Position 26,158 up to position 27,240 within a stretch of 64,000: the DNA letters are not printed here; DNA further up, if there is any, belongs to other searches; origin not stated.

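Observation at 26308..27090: Heliorhodopsin gene flanked by TrmB-family regulators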

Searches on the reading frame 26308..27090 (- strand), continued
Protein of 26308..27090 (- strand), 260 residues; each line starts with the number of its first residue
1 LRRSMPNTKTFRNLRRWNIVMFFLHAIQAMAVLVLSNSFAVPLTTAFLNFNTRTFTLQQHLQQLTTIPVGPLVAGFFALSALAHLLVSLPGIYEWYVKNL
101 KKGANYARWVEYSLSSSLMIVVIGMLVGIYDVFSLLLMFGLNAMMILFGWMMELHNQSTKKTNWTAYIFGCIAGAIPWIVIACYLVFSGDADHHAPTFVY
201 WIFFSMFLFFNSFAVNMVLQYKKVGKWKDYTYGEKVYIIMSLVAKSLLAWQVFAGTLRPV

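Call 21: search_solved_structures(query=window:26311-27078:-, show_alignments=5, max_evalue=1e-40)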
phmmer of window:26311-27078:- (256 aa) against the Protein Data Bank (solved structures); distinct sequences matched with E-value up to 1e-40: 6.
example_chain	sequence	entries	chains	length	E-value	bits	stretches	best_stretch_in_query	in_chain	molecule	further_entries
6is6_A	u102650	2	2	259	1.4e-77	263.8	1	6-256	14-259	heliorhodopsin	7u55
7clj_A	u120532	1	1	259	3.2e-77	262.6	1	6-256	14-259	heliorhodopsin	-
9ljj_A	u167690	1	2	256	6e-67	229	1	2-255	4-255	Heliorhodopsin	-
6su3_X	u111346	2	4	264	6.7e-67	228.8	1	2-255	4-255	48C12 heliorhodopsin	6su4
6uh3_A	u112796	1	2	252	3.8e-66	226.3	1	2-253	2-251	Heliorhodopsin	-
9vfc_A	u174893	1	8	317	4.3e-45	157.4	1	5-255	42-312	heliorhodopsin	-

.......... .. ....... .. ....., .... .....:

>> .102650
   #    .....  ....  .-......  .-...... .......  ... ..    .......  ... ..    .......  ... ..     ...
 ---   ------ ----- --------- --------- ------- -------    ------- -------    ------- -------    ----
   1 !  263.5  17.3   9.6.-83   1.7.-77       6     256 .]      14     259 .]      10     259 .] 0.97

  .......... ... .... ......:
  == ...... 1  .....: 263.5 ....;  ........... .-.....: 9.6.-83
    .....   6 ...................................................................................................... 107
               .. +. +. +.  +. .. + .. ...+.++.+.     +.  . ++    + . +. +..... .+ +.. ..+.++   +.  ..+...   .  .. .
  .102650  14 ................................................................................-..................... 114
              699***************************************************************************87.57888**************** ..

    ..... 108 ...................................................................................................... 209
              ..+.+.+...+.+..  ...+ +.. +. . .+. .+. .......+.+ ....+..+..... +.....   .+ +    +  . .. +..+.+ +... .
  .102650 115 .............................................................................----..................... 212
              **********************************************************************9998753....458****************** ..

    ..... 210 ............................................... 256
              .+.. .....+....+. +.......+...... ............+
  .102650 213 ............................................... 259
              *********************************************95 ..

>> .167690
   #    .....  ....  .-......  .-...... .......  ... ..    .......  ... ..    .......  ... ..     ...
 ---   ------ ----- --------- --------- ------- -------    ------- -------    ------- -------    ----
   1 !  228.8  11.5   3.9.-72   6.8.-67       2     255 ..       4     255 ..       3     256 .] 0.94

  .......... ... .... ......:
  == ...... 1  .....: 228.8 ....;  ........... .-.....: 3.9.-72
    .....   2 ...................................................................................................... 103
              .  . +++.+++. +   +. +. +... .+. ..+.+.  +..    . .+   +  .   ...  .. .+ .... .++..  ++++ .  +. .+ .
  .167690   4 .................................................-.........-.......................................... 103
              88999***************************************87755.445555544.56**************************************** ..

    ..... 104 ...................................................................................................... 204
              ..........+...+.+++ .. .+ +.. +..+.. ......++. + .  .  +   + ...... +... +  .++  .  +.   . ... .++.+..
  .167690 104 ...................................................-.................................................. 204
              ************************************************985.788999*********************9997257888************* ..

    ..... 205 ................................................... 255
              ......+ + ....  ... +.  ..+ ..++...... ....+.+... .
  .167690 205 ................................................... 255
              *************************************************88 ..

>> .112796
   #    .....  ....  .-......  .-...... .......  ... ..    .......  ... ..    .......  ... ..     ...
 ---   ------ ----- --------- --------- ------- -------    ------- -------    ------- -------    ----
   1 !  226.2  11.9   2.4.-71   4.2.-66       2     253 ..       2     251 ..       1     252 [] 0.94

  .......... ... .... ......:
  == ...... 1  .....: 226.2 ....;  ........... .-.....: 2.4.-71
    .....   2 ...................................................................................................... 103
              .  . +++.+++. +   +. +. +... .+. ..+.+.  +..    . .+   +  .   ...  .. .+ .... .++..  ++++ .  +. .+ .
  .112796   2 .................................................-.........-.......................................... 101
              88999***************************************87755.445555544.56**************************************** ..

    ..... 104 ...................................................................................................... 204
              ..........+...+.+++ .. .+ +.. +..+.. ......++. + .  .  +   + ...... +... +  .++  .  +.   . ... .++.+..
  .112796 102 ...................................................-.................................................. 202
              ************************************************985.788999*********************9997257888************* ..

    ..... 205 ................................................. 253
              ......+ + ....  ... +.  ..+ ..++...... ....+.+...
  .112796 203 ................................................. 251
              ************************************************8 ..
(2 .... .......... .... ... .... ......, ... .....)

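Call 22: find_related_loci(query=window:26311-27078:-, collection=genome_contigs, flank=10000)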
Query window:26311-27078:- (256 aa) in genome_contigs; peptide patterns used: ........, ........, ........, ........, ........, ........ (x = any residue, [..] = any of these).
599 stretches matched a pattern (row limit reached: there are more); 570 encode a relative of the query (tblastn E <= 1e-3); the best 80 are kept; 80 distinct loci.
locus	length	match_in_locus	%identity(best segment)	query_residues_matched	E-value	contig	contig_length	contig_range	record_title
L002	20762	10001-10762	75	3-256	2e-125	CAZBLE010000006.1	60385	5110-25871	MAG TPA_asm: uncultured Gammaproteobacteria bacterium isolate SRP278252_co1_298 genome assembly, contig: NODE_624_length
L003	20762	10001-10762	69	3-256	8e-120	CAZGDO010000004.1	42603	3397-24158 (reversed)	MAG TPA_asm: uncultured Gammaproteobacteria bacterium isolate binchicken_co387_564 genome assembly, contig: NODE_443_len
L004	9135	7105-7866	67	3-256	1e-117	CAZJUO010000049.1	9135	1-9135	MAG TPA_asm: uncultured Gammaproteobacteria bacterium isolate SRP141376_co4_277 genome assembly, contig: NODE_12419_leng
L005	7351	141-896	67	5-256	5e-117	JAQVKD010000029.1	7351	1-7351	MAG: Candidatus Dojkabacteria bacterium isolate STE_79 NODE_28080_length_7351_cov_7.483942_Sandtown_E, whole genome shot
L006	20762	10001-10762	68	2-256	9e-116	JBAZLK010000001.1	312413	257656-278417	MAG: Patescibacteria group bacterium isolate SO_2017_LW4_167 scaffold_96_c1_LW137-91_2017, whole genome shotgun sequence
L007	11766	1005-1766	69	3-256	1e-114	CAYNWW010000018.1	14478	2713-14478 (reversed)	MAG TPA_asm: uncultured Candidatus Saccharibacteria bacterium isolate SRP278252_co2_845 genome assembly, contig: NODE_86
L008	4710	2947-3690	66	8-255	3e-114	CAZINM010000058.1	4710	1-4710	MAG TPA_asm: uncultured Candidatus Saccharibacteria bacterium isolate SRP239243_co2_309 genome assembly, contig: NODE_31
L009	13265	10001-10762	66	3-256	1e-113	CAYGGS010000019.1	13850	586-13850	MAG TPA_asm: uncultured Gammaproteobacteria bacterium isolate ERP113451_co2_34 genome assembly, contig: NODE_3121_length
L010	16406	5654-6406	67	6-256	1e-113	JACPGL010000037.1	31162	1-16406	MAG: Candidatus Kerfeldbacteria bacterium isolate NC_groundwater_386_Ag_B-0.1um_51_13 GD18-4_B1_scaffold_856997, whole g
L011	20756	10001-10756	66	5-256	1e-113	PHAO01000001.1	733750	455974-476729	MAG: Candidatus Dojkabacteria bacterium HGW-Dojkabacteria-1 bjp_ig2158_scaffold_0, whole genome shotgun sequence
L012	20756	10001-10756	66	5-256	9e-113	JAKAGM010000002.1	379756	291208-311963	MAG: bacterium isolate WY2.bin33 NODE_16_length_379756_cov_3.634433, whole genome shotgun sequence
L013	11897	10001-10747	67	8-256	1e-112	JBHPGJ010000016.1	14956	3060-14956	Patescibacteria group bacterium isolate SAG AM-311-M06 NODE_16_length_14956_cov_24.173613, whole genome shotgun sequence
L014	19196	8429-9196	78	1-256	3e-135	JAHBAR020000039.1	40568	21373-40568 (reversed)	MAG: Candidatus Kerfeldbacteria bacterium isolate AQU-08 c_000000041508, whole genome shotgun sequence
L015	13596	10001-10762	65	3-256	5e-112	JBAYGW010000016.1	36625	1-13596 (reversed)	MAG: Patescibacteria group bacterium isolate SO_2016_GW1_134 scaffold02105_OW334_2016, whole genome shotgun sequence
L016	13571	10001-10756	66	5-256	3e-112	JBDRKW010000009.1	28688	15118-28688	MAG: Candidatus Kerfeldbacteria bacterium isolate MEGAHIT-group-1.742 k141_7334040, whole genome shotgun sequence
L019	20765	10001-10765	66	2-256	2e-112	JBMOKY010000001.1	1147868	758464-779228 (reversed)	MAG: Patescibacteria group bacterium isolate Betzabe_MAG010 MAG010_1, whole genome shotgun sequence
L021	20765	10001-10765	65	3-256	1e-111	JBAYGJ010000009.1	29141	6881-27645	MAG: Patescibacteria group bacterium isolate SO_2016_GW1_122 scaffold02860_OW334_2016, whole genome shotgun sequence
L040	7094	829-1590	61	3-255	5e-105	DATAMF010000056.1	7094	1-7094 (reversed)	MAG TPA_asm: Aggregatilineaceae bacterium isolate SMAG_U6983 k141_309801, whole genome shotgun sequence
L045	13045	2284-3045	61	3-255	1e-103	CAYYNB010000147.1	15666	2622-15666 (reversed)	MAG TPA_asm: uncultured Anaerolineaceae bacterium isolate SRP167436_co1_209 genome assembly, contig: NODE_6078_length_15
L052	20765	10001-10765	61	1-255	7e-103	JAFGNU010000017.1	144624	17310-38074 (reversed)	MAG: Anaerolineae bacterium isolate Zod_Metabat.568 k87_846935, whole genome shotgun sequence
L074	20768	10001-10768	65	1-256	4e-98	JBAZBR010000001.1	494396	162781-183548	MAG: Patescibacteria group bacterium isolate SO_2017_GW1_117 NODE_115_length_494396_cov_1.400511_OW334_2017, whole genom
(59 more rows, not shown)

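Call 24: find_encoding_contigs(protein=P0002, flank=10000, max_places=2)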
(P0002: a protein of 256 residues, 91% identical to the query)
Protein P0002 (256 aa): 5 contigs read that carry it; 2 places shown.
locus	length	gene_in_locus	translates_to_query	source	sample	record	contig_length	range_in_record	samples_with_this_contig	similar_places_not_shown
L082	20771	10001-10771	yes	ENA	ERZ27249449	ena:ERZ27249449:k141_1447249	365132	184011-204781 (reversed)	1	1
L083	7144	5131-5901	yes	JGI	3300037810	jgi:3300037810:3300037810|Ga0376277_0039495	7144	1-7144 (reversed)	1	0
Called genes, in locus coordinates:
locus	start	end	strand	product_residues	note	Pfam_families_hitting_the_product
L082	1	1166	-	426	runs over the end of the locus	PF02195:ParB_N, PF01555:N6_N4_Mtase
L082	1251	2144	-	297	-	-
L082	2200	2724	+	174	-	-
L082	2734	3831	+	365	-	PF14082:SduA_C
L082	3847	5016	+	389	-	-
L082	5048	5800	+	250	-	PF05168:HEPN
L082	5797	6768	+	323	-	PF13208:TerB_N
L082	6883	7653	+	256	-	PF18761:Heliorhodopsin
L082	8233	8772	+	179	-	-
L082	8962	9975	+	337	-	-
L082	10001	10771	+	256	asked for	PF18761:Heliorhodopsin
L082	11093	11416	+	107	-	PF01022:HTH_5, PF12802:MarR_2, PF12840:HTH_20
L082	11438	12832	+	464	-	-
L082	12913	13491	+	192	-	-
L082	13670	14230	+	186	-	PF11617:Cu-binding_MopE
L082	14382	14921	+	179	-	PF00254:FKBP_C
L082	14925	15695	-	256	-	PF00106:adh_short, PF08659:KR (weak), PF13561:adh_short_C2, PF23441:SDR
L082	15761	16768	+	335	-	PF07143:AttH, PF17186:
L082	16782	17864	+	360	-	PF02646:RmuC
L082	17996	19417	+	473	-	PF02463:SMC_N (faint), PF03193:RsgA_GTPase (faint), PF00005:ABC_tran, PF13555:AAA_29 (faint), PF13604:AAA_30 (faint), PF20720:nSTAND3 (faint), PF13304:AAA_21 (faint), PF00005:ABC_tran, +1 more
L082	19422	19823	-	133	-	-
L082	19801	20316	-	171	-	PF07963:N_methyl (weak)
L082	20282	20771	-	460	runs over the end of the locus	PF07963:N_methyl (weak), PF08309:LVIVD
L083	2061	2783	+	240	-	PF18761:Heliorhodopsin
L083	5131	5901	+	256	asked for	PF18761:Heliorhodopsin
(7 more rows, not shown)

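Call 25: find_encoding_contigs(protein=P0003, flank=10000, max_places=2)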
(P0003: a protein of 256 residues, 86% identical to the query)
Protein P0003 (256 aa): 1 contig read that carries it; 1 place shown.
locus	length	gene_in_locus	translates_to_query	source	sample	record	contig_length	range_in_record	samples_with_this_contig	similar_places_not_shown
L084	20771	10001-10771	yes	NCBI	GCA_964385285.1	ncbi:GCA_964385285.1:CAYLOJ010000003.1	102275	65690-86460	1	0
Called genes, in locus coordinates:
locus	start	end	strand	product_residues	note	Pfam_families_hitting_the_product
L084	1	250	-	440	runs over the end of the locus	PF13620:CarboxypepD_reg, PF17789:MG4 (faint), PF13620:CarboxypepD_reg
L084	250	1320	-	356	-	PF00482:T2SSF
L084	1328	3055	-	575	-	PF05157:MshEN, PF00437:T2SSE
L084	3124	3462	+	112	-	-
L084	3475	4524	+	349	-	PF00953:Glycos_transf_4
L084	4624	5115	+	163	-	-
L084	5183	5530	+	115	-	PF04977:DivIC (weak)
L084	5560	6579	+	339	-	PF13624:SurA_N_3, PF13616:Rotamase_3, PF00639:Rotamase, PF13145:Rotamase_2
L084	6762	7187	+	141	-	PF00072:Response_reg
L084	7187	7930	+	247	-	PF03330:DPBB_1 (weak)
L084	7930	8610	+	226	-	PF00005:ABC_tran, PF13401:AAA_22 (faint)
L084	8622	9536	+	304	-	PF18075:FtsX_ECD, PF02687:FtsX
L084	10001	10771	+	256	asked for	PF18761:Heliorhodopsin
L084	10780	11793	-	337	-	-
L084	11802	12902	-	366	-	PF01180:DHO_dh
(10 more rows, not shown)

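Call 26: find_encoding_contigs(protein=P0006, flank=10000, max_places=2)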
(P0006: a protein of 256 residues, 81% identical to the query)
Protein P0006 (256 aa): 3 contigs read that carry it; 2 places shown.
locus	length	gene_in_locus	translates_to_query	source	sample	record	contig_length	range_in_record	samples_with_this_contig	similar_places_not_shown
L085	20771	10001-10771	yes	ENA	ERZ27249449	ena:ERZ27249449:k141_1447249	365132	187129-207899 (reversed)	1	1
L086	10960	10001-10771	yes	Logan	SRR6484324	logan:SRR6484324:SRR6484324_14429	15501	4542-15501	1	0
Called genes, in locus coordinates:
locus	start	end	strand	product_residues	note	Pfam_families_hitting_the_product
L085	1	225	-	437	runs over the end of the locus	PF00239:Resolvase, PF07508:Recombinase, PF13408:Zn_ribbon_recom (weak)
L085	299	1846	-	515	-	PF17289:Terminase_6C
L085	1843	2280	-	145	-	-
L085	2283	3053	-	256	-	PF01555:N6_N4_Mtase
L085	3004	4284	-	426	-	PF02195:ParB_N, PF01555:N6_N4_Mtase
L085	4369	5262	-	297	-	-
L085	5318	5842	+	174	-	-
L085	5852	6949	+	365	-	PF14082:SduA_C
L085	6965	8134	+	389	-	-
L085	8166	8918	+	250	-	PF05168:HEPN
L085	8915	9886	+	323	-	PF13208:TerB_N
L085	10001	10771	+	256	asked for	PF18761:Heliorhodopsin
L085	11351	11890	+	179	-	-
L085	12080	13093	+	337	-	-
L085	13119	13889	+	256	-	PF18761:Heliorhodopsin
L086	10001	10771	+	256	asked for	PF18761:Heliorhodopsin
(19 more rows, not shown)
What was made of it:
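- The closest HeR relatives (78-91% identity) have other neighbours (calls 24-26).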

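Call 40: find_homologous_proteins(query=L082:8962-9972:+, max_evalue=0.00001)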
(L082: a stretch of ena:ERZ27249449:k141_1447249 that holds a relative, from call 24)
Query L082:8962-9972:+ (337 aa): 921 proteins with E <= 0.00001 among 1925 candidates; the best 120 are listed.
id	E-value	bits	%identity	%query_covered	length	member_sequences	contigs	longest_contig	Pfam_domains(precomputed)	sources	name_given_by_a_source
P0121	3.0e-223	758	100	100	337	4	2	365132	-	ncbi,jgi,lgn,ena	ncbi:MAG: hypothetical protein WCV88_00745 [Patescibacteria group bacterium]|jgi:hypothetical protei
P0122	1.0e-195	667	88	100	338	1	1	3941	-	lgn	-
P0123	1.1e-189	648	85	100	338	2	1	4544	-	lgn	-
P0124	2.2e-189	647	87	99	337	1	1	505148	-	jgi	-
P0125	1.1e-171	588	92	84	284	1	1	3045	-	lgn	-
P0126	7.9e-155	533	72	97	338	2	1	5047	-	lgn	-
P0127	8.4e-153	526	71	97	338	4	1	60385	-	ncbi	-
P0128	1.8e-148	512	68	98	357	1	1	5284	-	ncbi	-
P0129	2.1e-147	509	66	99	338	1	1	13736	-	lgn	-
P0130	8.9e-144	497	67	99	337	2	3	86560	-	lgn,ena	-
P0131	1.5e-142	493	65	98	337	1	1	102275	-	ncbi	-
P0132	3.2e-140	485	64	99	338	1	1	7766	-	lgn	-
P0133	4.9e-138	478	64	99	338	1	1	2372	-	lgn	-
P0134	1.0e-136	474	62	99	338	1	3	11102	-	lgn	-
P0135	1.9e-135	469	60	98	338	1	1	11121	-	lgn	-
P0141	3.8e-126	439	57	99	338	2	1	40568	-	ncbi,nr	ncbi:MAG: hypothetical protein KIH62_004645 [Candidatus Kerfeldbacteria bacterium]|nr:hypothetical p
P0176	2.0e-109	384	52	94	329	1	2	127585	-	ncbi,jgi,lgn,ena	ncbi:MAG: hypothetical protein WCH58_02810 [Candidatus Saccharibacteria bacterium]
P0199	2.8e-108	380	53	94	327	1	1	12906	-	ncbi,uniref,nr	ncbi:hypothetical protein KC614_03120 [candidate division WWE3 bacterium]|uniref:Uncharacterized pro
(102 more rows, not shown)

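Call 48: search_protein_families(library=pfam, proteins=[P0121, P0141, P0176], max_evalue=1)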
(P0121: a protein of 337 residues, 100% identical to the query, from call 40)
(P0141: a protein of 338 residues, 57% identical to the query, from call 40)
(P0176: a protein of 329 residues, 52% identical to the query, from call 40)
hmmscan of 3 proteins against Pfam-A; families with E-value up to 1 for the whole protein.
P0121 (337 aa): 0 families

P0141 (338 aa): 1 family
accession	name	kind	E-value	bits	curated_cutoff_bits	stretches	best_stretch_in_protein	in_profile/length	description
PF13859.12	BNR_3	-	0.26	11.1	27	1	119-182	138-200/308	BNR repeat-like domain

P0176 (329 aa): 0 families

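Call 58: predict_structure(alignment_id=A1)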
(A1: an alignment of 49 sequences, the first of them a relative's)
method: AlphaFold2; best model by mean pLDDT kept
length: 337 residues; sequences in the alignment: 49
mean_pLDDT: 85.6   pTM: 0.83
mean pLDDT of the five models: 85.6, 75.7, 75.4, 74.9, 70.3
residues with pLDDT >= 90: 169; 70-90: 116; 50-70: 52; < 50: 0
segments of 3 or more residues with pLDDT < 50: none
pLDDT, mean of each block of 10 residues (from residue 1): 77 78 62 72 70 81 98 96 95 97 90 87 89 92 80 86 96 95 98 95 76 76 83 97 97 97 95 63 83 79 63 82 95 92
secondary structure, 60 per line:
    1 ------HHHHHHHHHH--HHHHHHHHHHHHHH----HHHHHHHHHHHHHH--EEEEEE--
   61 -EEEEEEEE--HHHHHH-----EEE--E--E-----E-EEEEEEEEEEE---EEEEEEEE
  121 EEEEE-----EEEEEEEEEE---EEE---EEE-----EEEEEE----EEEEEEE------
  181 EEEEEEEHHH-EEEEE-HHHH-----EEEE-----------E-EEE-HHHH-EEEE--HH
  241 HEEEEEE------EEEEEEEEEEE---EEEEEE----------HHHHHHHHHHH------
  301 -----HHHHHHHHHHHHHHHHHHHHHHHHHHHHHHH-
elements in order: H7-16 H19-32 H37-50 E53-58 E62-69 H72-77 E83-85 E99-109 E113-125 E131-140 E144-146 E150-152 E158-163 E168-174 E181-187 E192-196 H198-201 E207-210 E224-226 H228-231 E233-236 E242-247 E254-264 E268-273 H284-294 H306-336
